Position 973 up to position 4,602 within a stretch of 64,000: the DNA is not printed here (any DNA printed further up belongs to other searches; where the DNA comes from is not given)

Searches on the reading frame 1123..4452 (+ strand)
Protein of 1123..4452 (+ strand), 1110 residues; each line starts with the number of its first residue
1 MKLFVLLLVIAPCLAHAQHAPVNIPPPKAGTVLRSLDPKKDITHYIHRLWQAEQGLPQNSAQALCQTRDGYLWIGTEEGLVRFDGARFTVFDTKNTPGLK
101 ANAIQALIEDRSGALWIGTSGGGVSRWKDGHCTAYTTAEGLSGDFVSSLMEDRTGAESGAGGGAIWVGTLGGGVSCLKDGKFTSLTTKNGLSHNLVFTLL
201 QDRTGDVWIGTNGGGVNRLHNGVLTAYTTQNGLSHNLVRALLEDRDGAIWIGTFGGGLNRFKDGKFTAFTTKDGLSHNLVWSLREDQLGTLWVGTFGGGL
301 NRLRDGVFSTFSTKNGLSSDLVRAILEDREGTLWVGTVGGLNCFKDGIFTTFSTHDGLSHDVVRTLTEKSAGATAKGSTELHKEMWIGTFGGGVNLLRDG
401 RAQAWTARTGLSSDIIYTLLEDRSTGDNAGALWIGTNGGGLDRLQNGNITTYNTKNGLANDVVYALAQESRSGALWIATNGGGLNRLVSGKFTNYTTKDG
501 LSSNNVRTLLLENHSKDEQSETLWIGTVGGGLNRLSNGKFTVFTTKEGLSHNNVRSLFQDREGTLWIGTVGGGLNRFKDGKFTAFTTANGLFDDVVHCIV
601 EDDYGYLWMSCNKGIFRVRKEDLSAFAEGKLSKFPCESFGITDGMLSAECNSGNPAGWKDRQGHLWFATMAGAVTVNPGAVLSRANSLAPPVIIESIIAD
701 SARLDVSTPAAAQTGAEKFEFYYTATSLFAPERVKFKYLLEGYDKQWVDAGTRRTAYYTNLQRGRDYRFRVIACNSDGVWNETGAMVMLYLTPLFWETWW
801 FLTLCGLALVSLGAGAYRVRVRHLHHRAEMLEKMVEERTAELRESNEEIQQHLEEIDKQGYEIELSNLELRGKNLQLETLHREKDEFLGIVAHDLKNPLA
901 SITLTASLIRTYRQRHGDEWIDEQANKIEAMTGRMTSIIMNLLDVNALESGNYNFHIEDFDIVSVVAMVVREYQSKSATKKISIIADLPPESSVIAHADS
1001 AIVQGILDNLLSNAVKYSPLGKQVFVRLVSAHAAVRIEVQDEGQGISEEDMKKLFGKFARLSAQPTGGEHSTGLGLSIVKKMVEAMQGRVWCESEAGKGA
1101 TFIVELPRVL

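Call 67: search_protein_families(library=pfam, proteins=[window:1123-4452:+], max_evalue=0.00001)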
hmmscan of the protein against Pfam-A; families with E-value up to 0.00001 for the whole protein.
window:1123-4452:+ (1110 aa): 4 families
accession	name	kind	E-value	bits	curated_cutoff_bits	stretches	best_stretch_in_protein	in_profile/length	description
PF07494.17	Reg_prop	-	2.9e-57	183.7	20.4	1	548-570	1-23/24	Two component regulator propeller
PF02518.31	HATPase_c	-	9.9e-29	100.5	26.4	1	999-1108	2-109/111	Histidine kinase-, DNA gyrase B-, and HSP90-like ATPase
PF07495.19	Y_Y_Y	-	8.1e-13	48.5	26.6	1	731-782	5-55/65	Y_Y_Y domain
PF00512.31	HisKA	-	5.5e-09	36.4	26.9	1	884-951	2-66/66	His Kinase A (phospho-acceptor) domain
